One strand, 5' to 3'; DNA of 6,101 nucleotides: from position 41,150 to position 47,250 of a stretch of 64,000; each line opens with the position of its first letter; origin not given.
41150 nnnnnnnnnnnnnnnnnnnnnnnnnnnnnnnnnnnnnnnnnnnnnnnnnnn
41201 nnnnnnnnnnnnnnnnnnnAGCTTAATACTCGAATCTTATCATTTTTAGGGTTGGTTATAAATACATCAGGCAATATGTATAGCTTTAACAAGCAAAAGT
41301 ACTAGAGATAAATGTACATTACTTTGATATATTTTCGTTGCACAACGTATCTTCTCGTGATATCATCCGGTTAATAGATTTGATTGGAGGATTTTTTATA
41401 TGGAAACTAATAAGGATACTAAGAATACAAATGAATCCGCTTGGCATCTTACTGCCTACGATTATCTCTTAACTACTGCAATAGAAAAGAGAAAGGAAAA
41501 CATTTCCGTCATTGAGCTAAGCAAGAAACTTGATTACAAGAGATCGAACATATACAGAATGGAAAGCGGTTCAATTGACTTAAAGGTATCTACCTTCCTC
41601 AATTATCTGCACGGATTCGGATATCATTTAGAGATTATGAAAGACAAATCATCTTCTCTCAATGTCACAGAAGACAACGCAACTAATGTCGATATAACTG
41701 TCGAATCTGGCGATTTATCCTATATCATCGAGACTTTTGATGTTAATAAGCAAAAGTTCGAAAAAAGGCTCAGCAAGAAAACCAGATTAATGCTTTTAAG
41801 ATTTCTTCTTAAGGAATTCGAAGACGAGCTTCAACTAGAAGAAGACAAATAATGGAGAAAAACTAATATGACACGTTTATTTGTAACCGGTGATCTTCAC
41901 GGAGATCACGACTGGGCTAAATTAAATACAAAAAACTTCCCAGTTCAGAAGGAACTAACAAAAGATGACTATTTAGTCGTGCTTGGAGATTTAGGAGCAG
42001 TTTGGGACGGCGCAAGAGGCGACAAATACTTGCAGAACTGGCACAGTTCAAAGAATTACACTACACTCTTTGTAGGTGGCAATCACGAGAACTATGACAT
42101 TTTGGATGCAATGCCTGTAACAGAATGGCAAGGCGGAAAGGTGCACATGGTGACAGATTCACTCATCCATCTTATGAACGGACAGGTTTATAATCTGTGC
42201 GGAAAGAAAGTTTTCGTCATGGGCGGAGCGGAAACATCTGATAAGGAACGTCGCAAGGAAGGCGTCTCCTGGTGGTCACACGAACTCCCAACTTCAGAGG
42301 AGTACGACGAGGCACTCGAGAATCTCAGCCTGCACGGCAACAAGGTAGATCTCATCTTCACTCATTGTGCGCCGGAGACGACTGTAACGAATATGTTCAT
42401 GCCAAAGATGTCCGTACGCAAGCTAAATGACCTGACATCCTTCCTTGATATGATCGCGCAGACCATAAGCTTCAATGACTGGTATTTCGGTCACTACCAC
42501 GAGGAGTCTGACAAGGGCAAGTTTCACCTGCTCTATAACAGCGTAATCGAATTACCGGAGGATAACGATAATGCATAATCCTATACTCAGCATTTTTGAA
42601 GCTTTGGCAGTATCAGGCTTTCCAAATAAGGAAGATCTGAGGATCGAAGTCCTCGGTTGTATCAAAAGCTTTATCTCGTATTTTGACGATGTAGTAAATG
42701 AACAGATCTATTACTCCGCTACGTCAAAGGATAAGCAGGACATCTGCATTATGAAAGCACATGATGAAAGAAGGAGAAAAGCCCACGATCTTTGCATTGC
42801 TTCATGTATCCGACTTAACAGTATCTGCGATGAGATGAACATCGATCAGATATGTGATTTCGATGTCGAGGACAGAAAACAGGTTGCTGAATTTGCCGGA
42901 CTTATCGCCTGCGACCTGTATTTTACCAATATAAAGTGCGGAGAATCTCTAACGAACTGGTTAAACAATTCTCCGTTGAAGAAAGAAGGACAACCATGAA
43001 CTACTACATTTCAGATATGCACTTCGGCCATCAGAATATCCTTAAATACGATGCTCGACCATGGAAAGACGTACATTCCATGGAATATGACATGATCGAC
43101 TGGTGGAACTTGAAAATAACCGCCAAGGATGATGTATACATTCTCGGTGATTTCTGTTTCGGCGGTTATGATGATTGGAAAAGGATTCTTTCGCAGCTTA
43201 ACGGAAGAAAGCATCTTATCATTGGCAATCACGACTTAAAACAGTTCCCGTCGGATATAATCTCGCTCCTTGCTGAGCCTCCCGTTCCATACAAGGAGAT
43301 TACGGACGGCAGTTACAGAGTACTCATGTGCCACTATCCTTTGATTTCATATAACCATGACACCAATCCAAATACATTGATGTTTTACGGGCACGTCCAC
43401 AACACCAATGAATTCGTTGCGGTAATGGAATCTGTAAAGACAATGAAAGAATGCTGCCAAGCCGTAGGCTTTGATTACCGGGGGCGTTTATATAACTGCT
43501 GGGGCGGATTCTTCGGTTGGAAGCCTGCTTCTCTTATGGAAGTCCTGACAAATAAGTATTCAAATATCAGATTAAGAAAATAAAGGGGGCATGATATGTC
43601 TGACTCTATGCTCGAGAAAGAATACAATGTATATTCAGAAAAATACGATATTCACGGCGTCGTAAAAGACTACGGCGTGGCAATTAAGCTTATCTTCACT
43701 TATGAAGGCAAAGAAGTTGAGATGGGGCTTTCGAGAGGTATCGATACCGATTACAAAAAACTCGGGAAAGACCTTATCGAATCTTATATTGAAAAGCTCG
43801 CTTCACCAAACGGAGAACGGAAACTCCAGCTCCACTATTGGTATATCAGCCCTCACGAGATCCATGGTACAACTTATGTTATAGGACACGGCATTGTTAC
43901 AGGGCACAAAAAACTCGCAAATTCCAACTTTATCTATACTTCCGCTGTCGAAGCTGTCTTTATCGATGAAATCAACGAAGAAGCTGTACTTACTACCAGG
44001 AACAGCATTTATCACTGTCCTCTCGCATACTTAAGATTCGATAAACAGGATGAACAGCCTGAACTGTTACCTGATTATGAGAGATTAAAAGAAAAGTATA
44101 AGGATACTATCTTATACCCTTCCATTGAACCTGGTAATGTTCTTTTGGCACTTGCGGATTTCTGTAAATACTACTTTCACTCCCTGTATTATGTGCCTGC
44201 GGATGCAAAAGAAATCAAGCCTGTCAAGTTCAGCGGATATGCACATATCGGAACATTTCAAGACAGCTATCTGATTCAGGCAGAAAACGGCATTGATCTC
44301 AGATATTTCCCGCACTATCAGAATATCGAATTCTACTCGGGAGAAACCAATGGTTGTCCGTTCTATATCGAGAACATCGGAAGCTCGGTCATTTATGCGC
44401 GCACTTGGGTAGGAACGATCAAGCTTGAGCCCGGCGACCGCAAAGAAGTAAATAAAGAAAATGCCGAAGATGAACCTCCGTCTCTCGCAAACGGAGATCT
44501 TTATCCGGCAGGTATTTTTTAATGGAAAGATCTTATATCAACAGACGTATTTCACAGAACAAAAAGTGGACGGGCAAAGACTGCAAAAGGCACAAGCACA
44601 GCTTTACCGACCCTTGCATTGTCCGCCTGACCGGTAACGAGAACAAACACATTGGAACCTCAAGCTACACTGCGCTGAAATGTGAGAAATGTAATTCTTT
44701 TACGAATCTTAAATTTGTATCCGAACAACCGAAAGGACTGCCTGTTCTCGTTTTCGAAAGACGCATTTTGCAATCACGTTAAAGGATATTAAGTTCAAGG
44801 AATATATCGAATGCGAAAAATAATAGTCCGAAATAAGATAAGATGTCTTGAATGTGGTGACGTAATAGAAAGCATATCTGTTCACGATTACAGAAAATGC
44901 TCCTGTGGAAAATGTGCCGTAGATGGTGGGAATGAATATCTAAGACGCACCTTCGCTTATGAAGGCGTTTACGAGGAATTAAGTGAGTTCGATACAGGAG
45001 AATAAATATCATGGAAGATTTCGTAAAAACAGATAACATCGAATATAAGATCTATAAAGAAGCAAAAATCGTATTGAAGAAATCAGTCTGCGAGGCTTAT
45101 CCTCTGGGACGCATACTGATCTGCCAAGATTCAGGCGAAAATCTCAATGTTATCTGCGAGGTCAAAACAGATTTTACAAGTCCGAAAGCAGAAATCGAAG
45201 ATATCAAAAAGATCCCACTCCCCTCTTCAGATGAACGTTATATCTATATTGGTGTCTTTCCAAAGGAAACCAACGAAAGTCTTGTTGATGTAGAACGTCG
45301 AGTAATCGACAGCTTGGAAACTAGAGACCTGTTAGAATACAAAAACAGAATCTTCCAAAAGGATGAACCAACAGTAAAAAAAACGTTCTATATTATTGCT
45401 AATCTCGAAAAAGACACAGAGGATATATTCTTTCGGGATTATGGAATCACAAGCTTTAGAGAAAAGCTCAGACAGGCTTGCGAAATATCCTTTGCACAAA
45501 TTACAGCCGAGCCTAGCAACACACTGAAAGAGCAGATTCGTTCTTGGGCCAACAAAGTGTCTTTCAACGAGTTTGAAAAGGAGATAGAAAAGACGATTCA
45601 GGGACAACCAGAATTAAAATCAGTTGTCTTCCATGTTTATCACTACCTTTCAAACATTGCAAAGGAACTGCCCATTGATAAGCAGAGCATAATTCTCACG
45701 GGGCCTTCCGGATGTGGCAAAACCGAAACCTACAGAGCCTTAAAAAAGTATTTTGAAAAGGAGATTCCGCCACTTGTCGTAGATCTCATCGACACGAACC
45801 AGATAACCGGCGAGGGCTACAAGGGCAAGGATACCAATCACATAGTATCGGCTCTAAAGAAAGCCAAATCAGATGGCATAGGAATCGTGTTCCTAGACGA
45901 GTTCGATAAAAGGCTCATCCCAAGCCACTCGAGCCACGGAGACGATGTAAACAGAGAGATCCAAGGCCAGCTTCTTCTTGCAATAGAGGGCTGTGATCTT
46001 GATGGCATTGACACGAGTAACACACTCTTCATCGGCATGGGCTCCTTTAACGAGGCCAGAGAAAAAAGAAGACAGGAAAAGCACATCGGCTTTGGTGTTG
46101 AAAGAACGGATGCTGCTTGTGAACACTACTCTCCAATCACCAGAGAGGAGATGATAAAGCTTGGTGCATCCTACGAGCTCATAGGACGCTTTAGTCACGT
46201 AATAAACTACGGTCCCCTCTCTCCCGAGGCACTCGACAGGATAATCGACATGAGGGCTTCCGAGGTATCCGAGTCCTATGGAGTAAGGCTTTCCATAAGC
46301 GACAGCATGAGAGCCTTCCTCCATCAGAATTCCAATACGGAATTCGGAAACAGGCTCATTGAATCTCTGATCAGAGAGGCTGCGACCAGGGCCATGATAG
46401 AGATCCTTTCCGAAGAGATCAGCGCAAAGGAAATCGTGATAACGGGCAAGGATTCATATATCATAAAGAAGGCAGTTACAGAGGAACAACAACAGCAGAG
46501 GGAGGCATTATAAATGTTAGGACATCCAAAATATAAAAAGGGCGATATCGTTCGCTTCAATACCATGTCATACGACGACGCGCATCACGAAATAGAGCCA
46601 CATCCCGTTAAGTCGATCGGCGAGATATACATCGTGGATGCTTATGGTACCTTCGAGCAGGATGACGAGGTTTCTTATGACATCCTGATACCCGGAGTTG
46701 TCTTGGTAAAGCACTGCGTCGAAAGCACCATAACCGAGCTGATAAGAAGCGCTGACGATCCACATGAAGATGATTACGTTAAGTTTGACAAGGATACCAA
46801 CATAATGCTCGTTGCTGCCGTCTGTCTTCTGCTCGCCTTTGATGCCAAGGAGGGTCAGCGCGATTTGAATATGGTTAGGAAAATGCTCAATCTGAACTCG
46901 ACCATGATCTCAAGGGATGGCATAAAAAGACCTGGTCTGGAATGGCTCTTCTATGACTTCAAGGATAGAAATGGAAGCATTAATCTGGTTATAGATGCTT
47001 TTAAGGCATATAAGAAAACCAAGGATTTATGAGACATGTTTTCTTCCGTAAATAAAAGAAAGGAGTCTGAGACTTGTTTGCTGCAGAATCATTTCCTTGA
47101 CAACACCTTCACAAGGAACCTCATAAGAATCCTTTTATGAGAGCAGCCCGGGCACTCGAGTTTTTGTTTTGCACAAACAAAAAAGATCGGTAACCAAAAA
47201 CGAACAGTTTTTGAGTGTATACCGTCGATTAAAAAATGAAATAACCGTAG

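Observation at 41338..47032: Nine-gene, translationally coupled operon of mostly unknown proteins: candidate undescribed conflict/defence system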

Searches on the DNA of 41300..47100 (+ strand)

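Call 7: search_dna_similar(query=window:41300-47100:+, collection=phages, mode=distant)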
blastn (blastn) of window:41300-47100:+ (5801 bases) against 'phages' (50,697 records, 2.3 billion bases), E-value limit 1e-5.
No match.
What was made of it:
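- On Prophage early or replication module: There is no blastn match to phage records (call 7).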

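Call 8: search_dna_similar(query=window:41300-47100:+, collection=plasmids, mode=distant)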
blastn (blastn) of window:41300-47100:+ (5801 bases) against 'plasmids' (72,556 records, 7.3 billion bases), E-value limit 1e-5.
No match.
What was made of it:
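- Tried and rejected: blastn of the whole cluster against phage and plasmid collections: no match (calls 7, 8).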
